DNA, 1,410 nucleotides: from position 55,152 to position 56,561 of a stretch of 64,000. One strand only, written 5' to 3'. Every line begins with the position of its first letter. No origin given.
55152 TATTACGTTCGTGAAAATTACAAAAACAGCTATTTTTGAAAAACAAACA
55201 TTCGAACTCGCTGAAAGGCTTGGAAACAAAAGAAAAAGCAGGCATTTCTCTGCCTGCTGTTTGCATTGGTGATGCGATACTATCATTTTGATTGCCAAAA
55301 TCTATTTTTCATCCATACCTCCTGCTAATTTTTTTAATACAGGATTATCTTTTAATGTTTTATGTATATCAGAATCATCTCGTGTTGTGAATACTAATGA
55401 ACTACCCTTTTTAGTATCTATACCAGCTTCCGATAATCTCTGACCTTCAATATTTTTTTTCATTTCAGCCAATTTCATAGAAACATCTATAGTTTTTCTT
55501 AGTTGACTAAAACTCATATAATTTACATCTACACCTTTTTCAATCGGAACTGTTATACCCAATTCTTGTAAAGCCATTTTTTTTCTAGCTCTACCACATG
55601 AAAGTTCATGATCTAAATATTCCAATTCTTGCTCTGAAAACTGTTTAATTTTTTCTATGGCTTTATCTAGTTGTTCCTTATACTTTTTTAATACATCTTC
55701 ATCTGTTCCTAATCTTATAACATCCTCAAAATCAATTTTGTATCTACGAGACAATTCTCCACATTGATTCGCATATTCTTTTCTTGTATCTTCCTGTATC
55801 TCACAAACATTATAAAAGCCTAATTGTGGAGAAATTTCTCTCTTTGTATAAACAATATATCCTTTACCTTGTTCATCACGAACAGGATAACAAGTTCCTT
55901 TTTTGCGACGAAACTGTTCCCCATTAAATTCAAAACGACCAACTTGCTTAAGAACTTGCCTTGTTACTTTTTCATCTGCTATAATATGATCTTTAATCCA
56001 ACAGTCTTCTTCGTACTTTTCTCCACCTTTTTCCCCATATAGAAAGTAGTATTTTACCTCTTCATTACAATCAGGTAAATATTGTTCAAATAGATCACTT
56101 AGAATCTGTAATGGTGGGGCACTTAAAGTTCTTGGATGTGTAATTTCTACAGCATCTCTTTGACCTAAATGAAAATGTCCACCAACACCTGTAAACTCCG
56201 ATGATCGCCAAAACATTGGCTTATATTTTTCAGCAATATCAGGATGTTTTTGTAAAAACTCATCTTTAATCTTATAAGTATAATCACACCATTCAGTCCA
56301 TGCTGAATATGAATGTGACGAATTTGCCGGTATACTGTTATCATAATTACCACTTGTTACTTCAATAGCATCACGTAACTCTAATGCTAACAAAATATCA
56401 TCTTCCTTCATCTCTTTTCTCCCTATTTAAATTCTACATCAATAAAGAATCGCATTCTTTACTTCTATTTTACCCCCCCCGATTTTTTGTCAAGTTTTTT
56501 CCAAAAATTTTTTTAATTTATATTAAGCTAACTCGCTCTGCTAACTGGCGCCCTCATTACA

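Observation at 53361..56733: tRNA-Glu-anchored array of single-gene modules bounded by tRNA-tail-derived repeats, with no recombinase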

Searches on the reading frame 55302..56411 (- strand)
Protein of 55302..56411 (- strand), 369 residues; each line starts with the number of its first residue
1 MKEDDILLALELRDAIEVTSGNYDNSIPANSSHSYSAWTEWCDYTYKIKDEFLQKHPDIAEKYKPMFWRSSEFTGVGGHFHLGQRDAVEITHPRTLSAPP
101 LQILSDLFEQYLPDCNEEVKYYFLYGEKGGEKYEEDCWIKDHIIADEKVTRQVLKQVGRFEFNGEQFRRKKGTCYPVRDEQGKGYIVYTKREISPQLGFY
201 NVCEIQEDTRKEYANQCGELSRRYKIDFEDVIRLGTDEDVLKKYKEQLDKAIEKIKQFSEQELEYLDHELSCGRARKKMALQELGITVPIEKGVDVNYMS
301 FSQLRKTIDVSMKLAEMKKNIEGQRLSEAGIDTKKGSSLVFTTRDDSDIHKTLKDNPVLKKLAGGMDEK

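Call 10: search_protein_families(library=pfam, proteins=[window:55302-56411:-], max_evalue=0.01)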
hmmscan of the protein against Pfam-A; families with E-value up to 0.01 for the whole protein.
window:55302-56411:- (369 aa): 0 families

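Call 56: find_encoding_contigs(protein=window:55302-56411:-, flank=10000, max_places=8)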
Protein window:55302-56411:- (369 aa): 2 contigs read that carry it; 2 places shown.
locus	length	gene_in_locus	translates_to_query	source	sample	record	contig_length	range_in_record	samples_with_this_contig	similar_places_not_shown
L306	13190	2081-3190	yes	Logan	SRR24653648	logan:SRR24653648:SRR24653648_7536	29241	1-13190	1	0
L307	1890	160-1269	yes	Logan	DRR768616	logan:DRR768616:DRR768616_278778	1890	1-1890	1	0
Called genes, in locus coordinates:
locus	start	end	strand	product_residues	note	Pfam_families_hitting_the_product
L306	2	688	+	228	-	?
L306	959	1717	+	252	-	-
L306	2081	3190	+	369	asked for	-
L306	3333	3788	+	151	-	PF00583:Acetyltransf_1, PF13673:Acetyltransf_10, PF13508:Acetyltransf_7, PF08445:FR47 (weak)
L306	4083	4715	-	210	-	-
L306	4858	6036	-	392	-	PF00155:Aminotran_1_2, PF01041:DegT_DnrJ_EryC1, PF01053:Cys_Met_Meta_PP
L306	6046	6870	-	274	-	PF00056:Ldh_1_N, PF02866:Ldh_1_C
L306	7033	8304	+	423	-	PF03702:AnmK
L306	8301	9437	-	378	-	-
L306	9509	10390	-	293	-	-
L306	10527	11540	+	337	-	-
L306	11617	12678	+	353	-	PF00579:tRNA-synt_1b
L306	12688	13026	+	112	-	-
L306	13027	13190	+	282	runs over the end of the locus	PF24827:AstE_AspA_cat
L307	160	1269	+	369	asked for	-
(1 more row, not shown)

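Call 63: find_homologous_proteins(query=window:55302-56411:-, max_evalue=0.00001)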
Query window:55302-56411:- (369 aa): 5 proteins with E <= 0.00001 among 2992 candidates.
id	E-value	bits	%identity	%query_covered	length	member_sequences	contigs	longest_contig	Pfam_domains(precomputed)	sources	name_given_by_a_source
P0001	8.1e-248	840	99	100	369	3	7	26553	-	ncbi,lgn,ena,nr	ncbi:MAG: hypothetical protein IJE43_13780 [Alphaproteobacteria bacterium]|nr:hypothetical protein [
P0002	3.9e-117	410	52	99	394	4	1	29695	-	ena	-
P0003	4.2e-105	370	51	95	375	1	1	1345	-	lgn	-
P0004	1.2e-104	369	49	99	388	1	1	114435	-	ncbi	-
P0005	1.1e-101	359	48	99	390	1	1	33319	-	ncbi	-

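Call 64: find_encoding_contigs(protein=P0001, flank=8000, max_places=6)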
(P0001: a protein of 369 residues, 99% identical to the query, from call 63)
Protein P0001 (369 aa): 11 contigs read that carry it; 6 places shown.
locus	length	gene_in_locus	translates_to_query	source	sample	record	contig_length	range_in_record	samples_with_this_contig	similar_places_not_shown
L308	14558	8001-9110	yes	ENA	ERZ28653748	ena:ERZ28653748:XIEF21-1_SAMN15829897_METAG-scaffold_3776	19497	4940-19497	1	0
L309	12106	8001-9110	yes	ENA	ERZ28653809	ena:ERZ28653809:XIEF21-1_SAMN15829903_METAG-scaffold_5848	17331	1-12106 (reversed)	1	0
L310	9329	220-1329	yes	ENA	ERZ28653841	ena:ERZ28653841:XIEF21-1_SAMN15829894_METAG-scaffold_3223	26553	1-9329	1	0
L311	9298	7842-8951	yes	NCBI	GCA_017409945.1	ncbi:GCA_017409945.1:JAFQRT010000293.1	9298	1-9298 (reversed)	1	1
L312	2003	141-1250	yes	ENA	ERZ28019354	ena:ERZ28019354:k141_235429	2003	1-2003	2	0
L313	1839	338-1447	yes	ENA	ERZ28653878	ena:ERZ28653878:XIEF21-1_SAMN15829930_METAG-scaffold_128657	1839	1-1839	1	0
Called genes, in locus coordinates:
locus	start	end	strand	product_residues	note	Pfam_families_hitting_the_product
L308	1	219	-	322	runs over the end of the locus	PF06258:Mito_fiss_Elm1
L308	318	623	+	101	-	-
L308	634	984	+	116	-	-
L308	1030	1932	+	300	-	PF00226:DnaJ, PF01556:DnaJ_C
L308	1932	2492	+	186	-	PF07081:DUF1349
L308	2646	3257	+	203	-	PF00440:TetR_N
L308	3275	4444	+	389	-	PF25917:BSH_RND, PF25973:BSH_CzcB (faint), PF25876:HH_MFP_RND, PF25885:HH_EMRA (weak), PF25967:RND-MFP_C, PF25989:YknX_C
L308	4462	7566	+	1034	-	PF00873:ACR_tran, PF03176:MMPL, PF02355:SecD_SecF_C (weak), PF03176:MMPL (weak)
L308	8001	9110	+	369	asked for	-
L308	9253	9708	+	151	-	PF00583:Acetyltransf_1, PF13673:Acetyltransf_10, PF13508:Acetyltransf_7, PF08445:FR47 (weak)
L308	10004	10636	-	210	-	-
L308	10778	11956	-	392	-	PF00155:Aminotran_1_2, PF01041:DegT_DnrJ_EryC1, PF01053:Cys_Met_Meta_PP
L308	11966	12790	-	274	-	PF00056:Ldh_1_N, PF02866:Ldh_1_C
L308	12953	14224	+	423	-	PF03702:AnmK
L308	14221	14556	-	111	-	?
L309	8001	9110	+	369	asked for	-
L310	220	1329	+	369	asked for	-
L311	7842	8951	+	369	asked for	-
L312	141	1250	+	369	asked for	-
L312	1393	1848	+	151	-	PF00583:Acetyltransf_1, PF13673:Acetyltransf_10, PF13508:Acetyltransf_7, PF08445:FR47 (weak)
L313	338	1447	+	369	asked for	-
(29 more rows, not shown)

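Call 65: find_encoding_contigs(protein=P0004, flank=6000, max_places=3)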
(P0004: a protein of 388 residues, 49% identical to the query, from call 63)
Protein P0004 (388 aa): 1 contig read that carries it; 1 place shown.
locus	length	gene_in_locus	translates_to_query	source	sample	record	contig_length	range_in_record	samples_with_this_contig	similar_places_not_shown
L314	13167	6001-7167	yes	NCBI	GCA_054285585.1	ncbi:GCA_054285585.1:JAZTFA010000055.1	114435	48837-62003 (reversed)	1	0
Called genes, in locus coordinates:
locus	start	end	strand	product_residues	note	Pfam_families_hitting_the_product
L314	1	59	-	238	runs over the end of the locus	PF01311:Bac_export_1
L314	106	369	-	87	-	PF01313:Bac_export_3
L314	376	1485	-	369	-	-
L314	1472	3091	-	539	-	PF02878:PGM_PMM_I, PF02879:PGM_PMM_II, PF02880:PGM_PMM_III, PF24947:PGM1_C_vert_fung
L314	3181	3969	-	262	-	PF09140:MipZ, PF10609:ParA, PF13614:AAA_31, PF01656:CbiA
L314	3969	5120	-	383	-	PF00768:Peptidase_S11, PF13354:Beta-lactamase2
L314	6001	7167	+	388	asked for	-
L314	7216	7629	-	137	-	PF00293:NUDIX, PF14815:NUDIX_4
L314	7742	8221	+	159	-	-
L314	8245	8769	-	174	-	-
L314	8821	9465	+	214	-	PF08010:Phage_30_3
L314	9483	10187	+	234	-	-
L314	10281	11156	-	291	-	-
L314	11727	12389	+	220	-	PF00702:Hydrolase, PF12710:HAD, PF13419:HAD_2, PF13242:Hydrolase_like (weak)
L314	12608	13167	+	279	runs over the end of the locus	-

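Call 66: find_encoding_contigs(protein=P0002, flank=6000, max_places=3)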
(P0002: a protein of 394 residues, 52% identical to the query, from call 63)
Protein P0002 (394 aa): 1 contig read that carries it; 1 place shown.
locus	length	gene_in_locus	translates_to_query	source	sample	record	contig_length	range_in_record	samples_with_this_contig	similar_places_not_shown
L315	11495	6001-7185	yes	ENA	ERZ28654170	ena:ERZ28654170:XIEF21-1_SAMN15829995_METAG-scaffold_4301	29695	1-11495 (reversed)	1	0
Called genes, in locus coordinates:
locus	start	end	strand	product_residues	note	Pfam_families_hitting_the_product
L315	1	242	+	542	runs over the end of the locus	PF00239:Resolvase, PF07508:Recombinase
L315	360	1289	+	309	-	-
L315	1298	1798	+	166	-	-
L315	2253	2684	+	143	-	-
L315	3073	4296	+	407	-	-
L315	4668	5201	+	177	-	PF00293:NUDIX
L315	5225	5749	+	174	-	-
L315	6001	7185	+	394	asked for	-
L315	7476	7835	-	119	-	PF04076:BOF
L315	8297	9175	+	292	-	PF13306:LRR_5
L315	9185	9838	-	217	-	PF01791:DeoC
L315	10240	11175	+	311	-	PF13306:LRR_5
